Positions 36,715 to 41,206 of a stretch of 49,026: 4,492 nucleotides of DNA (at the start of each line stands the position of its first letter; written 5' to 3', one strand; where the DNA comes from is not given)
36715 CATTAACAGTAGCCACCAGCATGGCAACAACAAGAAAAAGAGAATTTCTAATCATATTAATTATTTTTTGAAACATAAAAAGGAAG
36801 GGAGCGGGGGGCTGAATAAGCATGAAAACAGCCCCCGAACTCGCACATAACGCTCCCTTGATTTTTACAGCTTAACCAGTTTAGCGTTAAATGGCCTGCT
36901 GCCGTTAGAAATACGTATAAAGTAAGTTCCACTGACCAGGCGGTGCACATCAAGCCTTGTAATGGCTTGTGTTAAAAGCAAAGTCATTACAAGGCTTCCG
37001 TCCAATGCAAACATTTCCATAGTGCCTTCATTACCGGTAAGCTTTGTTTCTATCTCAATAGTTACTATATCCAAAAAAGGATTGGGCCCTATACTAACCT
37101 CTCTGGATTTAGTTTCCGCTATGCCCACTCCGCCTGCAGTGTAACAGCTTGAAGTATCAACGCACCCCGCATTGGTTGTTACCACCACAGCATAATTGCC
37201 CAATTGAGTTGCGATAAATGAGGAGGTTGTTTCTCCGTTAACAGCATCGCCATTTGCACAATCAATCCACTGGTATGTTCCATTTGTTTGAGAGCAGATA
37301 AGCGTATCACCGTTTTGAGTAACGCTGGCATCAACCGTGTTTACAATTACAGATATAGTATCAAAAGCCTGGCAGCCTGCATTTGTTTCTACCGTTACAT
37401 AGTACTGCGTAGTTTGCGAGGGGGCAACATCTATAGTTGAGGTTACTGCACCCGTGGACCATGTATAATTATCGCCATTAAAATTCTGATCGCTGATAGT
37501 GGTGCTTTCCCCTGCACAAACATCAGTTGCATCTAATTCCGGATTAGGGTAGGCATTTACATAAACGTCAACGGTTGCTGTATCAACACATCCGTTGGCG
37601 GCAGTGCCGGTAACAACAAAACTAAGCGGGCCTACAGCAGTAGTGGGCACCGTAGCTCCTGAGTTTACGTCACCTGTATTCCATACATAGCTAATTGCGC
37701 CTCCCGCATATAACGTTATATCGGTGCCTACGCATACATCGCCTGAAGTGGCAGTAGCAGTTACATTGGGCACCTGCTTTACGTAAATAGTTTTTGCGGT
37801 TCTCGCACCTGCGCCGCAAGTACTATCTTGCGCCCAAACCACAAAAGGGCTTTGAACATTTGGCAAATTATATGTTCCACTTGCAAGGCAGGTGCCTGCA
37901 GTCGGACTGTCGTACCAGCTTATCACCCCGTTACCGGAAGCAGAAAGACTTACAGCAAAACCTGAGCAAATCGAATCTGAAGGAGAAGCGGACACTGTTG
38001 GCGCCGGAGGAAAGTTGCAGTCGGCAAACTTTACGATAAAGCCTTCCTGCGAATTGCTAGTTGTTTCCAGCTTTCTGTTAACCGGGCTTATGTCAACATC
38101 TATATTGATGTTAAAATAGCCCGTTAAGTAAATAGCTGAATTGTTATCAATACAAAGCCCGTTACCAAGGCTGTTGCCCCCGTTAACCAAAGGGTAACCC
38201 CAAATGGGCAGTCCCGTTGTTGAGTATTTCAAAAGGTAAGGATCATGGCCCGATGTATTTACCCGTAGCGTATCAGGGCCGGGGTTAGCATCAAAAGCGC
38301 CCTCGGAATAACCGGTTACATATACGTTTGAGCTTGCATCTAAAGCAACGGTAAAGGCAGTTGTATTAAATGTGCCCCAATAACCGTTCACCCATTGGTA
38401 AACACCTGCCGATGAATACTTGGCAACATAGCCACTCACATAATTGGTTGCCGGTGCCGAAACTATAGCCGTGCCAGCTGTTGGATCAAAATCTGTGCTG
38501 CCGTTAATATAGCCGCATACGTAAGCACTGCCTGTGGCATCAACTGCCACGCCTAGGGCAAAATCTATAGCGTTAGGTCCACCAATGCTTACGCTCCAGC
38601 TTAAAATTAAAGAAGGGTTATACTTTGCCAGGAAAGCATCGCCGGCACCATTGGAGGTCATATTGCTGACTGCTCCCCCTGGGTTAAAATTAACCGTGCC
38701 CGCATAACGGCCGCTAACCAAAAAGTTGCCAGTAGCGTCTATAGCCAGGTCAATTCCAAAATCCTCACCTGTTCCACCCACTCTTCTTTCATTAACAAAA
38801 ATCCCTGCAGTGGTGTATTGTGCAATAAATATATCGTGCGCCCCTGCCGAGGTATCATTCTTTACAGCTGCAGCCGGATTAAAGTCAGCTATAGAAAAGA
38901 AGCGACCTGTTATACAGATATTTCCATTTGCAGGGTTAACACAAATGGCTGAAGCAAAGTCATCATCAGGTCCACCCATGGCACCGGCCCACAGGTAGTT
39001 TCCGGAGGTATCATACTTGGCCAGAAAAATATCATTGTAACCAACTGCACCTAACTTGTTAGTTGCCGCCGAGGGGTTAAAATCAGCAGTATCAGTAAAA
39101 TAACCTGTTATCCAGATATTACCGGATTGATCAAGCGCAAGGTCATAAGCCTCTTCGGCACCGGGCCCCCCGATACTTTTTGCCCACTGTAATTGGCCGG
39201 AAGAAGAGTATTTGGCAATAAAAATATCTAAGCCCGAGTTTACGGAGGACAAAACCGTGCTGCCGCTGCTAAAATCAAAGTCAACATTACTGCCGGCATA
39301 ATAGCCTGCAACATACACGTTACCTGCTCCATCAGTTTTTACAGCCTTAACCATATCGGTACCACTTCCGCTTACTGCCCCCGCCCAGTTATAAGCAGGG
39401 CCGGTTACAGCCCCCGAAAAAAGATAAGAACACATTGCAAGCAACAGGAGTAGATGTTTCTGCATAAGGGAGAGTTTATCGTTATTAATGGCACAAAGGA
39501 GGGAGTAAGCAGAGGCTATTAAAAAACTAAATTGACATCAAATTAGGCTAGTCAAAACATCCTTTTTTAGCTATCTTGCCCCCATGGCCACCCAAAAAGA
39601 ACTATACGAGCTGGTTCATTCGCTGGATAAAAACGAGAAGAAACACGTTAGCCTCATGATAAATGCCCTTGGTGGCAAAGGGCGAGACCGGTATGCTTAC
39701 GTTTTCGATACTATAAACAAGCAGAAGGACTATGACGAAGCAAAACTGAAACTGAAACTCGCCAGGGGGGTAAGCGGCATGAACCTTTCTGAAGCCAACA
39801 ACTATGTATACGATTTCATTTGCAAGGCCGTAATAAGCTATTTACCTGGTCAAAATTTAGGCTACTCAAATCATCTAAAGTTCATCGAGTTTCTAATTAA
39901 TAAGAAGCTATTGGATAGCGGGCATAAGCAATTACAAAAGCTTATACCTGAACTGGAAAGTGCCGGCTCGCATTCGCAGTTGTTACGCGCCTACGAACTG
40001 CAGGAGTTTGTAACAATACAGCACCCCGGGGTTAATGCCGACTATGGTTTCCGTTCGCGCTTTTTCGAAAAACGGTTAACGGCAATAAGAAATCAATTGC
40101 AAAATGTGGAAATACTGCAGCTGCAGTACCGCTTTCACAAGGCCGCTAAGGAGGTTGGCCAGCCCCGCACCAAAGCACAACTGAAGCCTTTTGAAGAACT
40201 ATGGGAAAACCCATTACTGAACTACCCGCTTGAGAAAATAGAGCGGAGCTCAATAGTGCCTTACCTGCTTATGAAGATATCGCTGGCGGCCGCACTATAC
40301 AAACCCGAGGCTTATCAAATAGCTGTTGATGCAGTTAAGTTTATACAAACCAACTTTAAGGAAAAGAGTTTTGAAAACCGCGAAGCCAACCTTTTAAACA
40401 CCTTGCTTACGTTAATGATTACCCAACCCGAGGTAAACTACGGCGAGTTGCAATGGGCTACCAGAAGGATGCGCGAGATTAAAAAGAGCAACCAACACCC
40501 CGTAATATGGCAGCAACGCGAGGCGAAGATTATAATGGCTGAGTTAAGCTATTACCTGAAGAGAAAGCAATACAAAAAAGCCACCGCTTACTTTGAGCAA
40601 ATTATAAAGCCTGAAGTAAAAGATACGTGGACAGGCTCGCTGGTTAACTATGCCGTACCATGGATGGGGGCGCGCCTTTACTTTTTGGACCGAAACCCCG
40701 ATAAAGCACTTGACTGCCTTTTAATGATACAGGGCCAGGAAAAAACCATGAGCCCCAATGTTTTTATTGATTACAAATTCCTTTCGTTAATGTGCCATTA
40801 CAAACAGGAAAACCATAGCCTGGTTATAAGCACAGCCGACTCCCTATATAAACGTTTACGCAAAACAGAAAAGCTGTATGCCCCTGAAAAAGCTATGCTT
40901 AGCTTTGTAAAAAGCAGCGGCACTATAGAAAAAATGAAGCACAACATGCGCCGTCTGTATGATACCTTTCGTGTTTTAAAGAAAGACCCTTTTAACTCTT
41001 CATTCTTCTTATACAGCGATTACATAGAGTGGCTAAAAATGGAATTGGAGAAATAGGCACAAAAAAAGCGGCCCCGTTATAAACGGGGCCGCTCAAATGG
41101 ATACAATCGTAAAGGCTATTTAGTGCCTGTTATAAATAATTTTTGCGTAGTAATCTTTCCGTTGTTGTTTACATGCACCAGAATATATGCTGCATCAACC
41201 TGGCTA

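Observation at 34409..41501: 353-bp tract with a single mismatch shared by two diverged paralogous genes: apparent gene conversion of the PKD/T9SS-CTD cassette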

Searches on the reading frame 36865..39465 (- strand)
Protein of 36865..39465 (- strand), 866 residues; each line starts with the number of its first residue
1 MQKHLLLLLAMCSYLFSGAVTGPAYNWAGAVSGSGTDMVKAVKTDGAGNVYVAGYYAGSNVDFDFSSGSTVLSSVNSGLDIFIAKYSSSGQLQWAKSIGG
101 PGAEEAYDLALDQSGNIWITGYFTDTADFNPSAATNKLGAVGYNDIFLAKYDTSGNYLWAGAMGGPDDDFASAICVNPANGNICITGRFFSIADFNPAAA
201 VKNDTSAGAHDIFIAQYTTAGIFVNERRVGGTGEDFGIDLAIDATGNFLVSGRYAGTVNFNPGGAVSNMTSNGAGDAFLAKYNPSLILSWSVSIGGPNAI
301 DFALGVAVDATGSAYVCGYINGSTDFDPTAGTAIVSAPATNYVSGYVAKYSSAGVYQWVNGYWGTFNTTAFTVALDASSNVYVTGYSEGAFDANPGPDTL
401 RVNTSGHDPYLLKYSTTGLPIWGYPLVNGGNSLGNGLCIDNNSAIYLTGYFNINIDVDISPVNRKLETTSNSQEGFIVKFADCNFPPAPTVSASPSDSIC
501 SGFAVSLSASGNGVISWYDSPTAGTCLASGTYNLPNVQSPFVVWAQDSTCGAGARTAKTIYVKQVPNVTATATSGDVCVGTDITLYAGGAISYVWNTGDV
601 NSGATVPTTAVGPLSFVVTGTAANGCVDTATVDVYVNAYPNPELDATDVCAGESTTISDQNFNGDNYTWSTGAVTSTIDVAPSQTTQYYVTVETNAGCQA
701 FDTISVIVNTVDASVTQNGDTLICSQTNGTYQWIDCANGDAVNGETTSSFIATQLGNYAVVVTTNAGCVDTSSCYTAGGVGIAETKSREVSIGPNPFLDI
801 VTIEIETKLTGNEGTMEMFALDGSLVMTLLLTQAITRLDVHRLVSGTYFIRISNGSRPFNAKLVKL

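Call 4: search_protein_families(library=pfam, proteins=[window:36865-39465:-], max_evalue=0.01)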
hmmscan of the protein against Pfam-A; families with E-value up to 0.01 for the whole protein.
window:36865-39465:- (866 aa): 3 families
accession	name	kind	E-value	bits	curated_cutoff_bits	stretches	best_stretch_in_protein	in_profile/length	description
PF06739.17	SBBP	-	1.6e-11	44.4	20.5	1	290-326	2-37/38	Beta-propeller repeat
PF18962.6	Por_Secre_tail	-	3.4e-11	43.7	27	1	794-862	3-72/75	Secretion system C-terminal sorting domain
PF19081.6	Ig_7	-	6.4e-08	33.2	27.3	1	486-562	1-82/84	Ig-like domain CHU_C associated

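Call 5: search_protein_families(library=ncbifam, proteins=[window:36865-39465:-], max_evalue=0.1)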
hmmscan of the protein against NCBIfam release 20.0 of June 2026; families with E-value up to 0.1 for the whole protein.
window:36865-39465:- (866 aa): 2 families
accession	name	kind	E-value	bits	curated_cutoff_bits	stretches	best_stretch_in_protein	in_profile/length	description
NF047494.1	Lepto_SBBP_lipo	equivalog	2.4e-32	112.3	400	3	134-332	270-457/466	SBBP repeat beta-propeller lipoprotein, LipL53 family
TIGR04183.1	Por_Secre_tail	domain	8.4e-09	35.3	23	1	793-865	2-71/72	T9SS type A sorting domain-containing protein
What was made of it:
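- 36865..41056 (.): The two genes between the repeats: 36865-39465 (-) encodes an SBBP beta-propeller/Ig_7 protein with a T9SS CTD, and 39584-41056 (+) a BT2802-family-like protein. They would be lost if the 353-nt direct repeats recombined reciprocally. Calls 4 and 5.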

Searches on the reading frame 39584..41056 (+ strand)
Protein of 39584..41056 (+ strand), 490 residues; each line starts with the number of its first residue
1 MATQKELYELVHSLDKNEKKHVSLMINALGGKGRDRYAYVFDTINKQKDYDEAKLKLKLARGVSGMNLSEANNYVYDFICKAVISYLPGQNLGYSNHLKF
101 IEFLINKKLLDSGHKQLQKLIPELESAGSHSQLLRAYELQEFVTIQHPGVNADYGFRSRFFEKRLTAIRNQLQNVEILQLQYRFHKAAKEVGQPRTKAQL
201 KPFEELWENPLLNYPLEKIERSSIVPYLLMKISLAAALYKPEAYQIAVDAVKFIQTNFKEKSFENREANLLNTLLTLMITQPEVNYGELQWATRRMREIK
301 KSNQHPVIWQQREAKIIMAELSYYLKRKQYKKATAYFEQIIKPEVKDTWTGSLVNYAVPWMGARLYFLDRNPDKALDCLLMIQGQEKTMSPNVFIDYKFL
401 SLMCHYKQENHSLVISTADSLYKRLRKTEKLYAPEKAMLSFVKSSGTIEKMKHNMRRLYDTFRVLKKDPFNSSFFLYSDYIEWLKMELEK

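Call 4: search_protein_families(library=pfam, proteins=[window:39584-41056:+], max_evalue=0.01)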
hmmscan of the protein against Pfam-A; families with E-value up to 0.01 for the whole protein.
window:39584-41056:+ (490 aa): 0 families

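Call 5: search_protein_families(library=ncbifam, proteins=[window:39584-41056:+], max_evalue=0.1)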
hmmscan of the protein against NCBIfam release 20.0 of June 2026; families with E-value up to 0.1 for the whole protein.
window:39584-41056:+ (490 aa): 2 families
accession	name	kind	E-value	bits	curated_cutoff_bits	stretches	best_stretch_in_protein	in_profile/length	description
NF058569.1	BT_2802_fam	domain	5e-20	72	550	1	1-488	1-493/502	BT2802 family ribose utilization protein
TIGR01805.1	CM_mono_grmpos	equivalog_domain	0.045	14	71.2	0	296-339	29-72/81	chorismate mutase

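Call 69: find_encoding_contigs(protein=window:39584-41056:+, flank=2000, max_places=4)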
Protein window:39584-41056:+ (490 aa): no gene with exactly this product is on record in the collection.
